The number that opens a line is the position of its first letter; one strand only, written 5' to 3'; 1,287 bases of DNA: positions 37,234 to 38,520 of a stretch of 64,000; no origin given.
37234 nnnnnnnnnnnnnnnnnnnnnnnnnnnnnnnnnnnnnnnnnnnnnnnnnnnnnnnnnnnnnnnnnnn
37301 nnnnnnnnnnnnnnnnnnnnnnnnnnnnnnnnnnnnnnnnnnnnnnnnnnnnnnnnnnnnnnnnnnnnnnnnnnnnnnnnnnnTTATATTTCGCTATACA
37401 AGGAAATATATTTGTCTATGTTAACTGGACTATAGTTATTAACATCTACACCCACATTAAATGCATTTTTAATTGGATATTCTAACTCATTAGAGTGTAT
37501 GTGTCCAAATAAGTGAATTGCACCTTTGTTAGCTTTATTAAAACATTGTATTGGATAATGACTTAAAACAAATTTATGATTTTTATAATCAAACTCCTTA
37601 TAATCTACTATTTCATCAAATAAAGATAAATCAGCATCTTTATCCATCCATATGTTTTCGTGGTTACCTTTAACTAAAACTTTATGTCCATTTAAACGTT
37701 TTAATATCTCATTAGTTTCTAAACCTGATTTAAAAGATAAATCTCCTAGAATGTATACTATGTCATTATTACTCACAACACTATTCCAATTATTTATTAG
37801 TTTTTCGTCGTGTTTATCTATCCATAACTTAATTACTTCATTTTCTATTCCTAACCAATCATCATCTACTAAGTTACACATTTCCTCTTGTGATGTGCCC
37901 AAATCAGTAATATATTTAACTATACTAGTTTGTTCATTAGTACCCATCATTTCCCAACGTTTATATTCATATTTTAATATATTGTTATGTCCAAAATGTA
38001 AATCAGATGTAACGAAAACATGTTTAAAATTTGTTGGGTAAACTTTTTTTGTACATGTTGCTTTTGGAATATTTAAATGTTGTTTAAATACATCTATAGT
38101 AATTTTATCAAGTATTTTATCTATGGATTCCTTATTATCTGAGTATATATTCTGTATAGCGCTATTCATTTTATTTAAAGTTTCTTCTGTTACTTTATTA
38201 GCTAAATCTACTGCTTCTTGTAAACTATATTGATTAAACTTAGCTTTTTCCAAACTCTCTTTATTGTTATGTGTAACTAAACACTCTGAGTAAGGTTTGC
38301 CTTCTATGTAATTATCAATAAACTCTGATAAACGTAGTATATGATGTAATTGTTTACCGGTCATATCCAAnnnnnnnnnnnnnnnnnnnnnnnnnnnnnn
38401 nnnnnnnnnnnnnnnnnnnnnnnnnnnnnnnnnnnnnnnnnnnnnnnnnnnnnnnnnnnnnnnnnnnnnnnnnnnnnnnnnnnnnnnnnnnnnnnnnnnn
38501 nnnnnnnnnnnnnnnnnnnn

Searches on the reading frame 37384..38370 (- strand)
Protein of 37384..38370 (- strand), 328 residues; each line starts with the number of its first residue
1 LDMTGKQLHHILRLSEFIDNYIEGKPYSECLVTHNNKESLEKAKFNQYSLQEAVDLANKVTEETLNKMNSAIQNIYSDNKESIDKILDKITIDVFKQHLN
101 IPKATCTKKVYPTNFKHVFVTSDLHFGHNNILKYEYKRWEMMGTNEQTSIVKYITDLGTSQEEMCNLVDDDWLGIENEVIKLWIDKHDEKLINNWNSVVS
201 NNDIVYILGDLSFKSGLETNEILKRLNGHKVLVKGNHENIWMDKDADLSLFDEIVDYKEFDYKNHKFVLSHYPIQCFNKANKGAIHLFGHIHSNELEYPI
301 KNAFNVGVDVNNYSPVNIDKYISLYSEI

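Call 15: search_protein_families(library=phrogs, proteins=[window:37384-38370:-], max_evalue=0.00001)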
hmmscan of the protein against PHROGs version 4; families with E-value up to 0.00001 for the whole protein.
window:37384-38370:- (328 aa): 1 family
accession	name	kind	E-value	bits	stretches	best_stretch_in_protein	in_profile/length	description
phrog_547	-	other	6.9e-48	163.9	1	97-326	10-200/245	phosphoesterase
